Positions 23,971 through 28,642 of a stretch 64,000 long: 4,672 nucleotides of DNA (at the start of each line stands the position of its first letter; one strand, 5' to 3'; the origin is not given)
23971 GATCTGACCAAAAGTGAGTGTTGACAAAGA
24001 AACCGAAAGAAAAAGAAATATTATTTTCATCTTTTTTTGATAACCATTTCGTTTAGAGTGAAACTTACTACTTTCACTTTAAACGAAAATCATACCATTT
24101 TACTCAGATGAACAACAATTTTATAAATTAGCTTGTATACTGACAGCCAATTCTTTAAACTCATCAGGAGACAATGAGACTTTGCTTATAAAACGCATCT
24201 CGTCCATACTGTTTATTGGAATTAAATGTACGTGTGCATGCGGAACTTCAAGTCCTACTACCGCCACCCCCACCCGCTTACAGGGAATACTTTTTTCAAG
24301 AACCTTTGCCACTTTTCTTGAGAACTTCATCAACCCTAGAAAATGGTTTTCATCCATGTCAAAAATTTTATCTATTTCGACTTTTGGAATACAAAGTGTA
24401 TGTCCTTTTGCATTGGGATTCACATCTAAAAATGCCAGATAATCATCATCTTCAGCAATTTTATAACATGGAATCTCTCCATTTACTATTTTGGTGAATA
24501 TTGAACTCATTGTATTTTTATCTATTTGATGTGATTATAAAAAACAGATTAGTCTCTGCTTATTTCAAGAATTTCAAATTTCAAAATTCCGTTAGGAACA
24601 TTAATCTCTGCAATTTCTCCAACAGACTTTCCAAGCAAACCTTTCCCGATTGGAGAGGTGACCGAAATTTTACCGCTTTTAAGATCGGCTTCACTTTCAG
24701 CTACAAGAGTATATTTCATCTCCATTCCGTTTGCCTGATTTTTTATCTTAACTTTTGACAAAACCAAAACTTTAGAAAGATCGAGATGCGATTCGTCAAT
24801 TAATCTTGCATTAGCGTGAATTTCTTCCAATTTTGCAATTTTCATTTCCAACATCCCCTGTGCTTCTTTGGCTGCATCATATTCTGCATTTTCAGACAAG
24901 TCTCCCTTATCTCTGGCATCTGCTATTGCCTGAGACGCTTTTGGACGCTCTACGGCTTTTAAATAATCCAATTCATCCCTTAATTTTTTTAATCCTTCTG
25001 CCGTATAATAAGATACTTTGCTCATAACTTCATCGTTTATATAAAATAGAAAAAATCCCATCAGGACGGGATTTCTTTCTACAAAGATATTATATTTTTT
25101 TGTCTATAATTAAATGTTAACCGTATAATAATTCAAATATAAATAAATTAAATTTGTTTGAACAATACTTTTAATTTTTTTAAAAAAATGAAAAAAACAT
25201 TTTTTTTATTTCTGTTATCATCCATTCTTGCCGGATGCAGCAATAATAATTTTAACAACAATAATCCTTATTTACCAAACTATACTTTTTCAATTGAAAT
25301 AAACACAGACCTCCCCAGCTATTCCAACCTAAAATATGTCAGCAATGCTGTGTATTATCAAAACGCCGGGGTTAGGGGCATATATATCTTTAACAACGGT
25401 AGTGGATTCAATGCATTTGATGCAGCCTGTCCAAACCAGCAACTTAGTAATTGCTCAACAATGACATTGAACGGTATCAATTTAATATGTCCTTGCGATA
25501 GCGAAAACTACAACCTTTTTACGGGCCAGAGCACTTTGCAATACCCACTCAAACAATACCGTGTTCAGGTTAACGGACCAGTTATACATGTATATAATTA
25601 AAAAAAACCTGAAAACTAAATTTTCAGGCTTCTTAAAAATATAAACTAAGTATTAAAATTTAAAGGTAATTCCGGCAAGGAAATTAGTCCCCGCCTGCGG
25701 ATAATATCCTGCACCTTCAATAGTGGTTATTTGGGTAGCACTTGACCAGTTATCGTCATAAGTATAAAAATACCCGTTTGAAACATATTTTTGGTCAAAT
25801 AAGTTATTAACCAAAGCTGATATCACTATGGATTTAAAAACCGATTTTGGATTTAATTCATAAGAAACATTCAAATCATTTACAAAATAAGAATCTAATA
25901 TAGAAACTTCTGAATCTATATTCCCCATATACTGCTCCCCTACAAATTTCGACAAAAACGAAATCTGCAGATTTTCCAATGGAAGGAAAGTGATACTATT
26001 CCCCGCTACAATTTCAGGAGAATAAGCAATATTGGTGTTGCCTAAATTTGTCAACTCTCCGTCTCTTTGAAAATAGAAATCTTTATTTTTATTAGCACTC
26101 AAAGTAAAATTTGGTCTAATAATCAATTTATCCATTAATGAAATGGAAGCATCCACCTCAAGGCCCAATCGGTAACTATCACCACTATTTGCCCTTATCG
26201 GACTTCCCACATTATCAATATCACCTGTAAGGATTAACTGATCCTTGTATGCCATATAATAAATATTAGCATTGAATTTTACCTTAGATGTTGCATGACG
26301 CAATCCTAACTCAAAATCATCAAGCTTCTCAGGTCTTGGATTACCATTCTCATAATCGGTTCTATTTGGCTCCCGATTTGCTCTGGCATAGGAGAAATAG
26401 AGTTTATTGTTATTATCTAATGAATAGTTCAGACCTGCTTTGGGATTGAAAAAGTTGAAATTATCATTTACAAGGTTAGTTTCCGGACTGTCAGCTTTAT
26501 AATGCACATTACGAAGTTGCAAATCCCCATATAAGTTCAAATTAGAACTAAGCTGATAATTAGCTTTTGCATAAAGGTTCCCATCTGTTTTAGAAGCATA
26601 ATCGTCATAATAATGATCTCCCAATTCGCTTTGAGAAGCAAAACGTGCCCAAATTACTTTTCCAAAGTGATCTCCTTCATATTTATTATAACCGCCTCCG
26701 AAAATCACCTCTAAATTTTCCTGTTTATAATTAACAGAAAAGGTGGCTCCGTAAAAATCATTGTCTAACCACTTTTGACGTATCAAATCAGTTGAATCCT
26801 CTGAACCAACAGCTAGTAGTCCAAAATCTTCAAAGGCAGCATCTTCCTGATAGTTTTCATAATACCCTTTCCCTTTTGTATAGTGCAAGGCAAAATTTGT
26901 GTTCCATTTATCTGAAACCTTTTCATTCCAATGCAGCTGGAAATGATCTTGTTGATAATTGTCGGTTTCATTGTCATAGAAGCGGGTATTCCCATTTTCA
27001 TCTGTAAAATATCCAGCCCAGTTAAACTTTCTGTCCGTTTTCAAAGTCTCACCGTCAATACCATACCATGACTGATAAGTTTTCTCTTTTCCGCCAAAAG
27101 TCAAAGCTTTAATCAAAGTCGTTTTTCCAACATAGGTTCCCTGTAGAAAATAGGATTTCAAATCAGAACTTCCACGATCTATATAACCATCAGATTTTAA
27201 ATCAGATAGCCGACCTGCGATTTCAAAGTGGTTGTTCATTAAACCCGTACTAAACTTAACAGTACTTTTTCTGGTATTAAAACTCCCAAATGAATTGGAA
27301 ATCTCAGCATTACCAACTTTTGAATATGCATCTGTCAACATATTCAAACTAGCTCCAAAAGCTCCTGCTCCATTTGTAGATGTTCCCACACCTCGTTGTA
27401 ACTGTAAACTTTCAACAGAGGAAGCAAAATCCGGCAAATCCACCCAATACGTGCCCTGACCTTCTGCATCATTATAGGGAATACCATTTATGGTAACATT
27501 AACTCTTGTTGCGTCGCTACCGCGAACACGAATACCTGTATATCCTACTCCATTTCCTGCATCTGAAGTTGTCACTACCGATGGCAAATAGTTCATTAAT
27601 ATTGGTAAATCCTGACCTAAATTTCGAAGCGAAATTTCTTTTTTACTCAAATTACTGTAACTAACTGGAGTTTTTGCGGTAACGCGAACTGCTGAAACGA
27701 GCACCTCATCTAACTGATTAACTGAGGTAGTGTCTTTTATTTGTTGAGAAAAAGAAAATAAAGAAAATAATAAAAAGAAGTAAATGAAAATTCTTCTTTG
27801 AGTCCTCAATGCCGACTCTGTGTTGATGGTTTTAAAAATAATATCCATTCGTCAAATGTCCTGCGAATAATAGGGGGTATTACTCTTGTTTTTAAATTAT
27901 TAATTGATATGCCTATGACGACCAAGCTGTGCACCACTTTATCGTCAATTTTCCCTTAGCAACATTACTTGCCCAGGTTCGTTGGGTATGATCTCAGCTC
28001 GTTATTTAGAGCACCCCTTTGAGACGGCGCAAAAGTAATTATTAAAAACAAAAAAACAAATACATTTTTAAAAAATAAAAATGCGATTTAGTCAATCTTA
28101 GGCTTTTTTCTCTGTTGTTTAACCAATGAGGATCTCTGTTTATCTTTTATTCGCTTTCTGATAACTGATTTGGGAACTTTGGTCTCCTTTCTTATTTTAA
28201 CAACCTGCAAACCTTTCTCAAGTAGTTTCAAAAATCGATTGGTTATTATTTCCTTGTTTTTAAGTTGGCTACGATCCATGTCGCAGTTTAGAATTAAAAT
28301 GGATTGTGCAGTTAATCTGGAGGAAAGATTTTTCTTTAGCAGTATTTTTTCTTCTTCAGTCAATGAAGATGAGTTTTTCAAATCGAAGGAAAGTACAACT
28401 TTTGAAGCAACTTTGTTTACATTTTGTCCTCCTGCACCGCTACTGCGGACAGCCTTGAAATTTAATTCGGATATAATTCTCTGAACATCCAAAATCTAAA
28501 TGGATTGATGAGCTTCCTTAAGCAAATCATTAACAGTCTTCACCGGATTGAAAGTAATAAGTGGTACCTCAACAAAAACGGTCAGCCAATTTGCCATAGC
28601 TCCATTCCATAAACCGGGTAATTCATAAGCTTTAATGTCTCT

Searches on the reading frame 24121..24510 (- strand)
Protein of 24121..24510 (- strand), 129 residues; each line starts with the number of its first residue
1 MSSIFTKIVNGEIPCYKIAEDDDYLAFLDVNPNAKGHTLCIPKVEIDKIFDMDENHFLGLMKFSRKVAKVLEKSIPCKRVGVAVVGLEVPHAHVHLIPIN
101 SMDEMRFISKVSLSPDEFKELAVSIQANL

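Call 5: search_protein_families(library=pfam, proteins=[window:24121-24510:-], max_evalue=0.01)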
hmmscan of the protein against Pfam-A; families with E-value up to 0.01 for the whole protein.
window:24121-24510:- (129 aa): 2 families
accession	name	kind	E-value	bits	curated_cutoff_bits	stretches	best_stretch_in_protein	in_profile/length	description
PF01230.28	HIT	-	3.4e-18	66.5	21.5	1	11-99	2-95/98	HIT domain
PF11969.13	DcpS_C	-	1.2e-13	51.9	24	1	3-101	2-104/114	Scavenger mRNA decapping enzyme C-term binding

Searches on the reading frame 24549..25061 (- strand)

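Call 5: search_protein_families(library=pfam, proteins=[window:24549-25061:-], max_evalue=0.01)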
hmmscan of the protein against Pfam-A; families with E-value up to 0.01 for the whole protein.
window:24549-25061:- (170 aa): 2 families
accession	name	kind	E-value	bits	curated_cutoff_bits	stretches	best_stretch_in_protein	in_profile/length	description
PF03449.20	GreA_GreB_N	-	7.9e-28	96.9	24.5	1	18-86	2-70/71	Transcription elongation factor, N-terminal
PF01272.25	GreA_GreB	-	1.9e-24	85.9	26.9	1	97-168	5-76/77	Transcription elongation factor, GreA/GreB, C-term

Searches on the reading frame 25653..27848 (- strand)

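Call 5: search_protein_families(library=pfam, proteins=[window:25653-27848:-], max_evalue=0.01)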
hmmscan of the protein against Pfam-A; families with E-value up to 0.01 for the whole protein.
window:25653-27848:- (731 aa): 2 families
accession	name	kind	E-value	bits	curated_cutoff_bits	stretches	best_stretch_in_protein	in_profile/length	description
PF00593.30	TonB_dep_Rec_b-barrel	-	1.2e-26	95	27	1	265-683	20-436/436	TonB dependent receptor-like, beta-barrel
PF07715.20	Plug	-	4.5e-11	43.7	23.9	1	58-166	3-106/107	TonB-dependent Receptor Plug Domain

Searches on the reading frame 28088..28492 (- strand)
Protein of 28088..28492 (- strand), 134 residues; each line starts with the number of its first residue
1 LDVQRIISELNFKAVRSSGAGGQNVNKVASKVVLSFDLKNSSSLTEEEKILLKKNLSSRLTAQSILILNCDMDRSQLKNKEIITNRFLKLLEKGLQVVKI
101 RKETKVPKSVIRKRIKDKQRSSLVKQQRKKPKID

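Call 5: search_protein_families(library=pfam, proteins=[window:28088-28492:-], max_evalue=0.01)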
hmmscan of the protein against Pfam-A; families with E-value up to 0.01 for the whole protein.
window:28088-28492:- (134 aa): 1 family
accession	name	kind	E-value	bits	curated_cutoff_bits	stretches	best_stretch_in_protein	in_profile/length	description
PF00472.26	RF-1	-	1.9e-14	54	35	1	8-128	10-111/116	RF-1 domain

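Call 6: search_protein_families(library=ncbifam, proteins=[window:28088-28492:-], max_evalue=0.01)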
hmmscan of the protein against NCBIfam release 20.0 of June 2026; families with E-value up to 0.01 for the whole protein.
window:28088-28492:- (134 aa): 5 families
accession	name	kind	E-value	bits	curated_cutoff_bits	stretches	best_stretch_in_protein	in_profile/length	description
NF006718.0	PRK09256.1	equivalog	6.6e-32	110.1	100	1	8-132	15-138/140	alternative ribosome rescue aminoacyl-tRNA hydrolase ArfB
NF001859.2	PRK00591.1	equivalog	4.6e-07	29.2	400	1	8-121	214-298/347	peptide chain release factor 1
TIGR00020.2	prfB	exception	4.8e-07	29.1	370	1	8-104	227-294/353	peptide chain release factor 2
TIGR03072.1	release_prfH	equivalog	2.7e-05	23.8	166.65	1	8-32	106-130/200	peptide chain release factor H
TIGR00019.1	prfA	equivalog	3.5e-05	22.9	423.25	1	8-34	222-248/361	peptide chain release factor 1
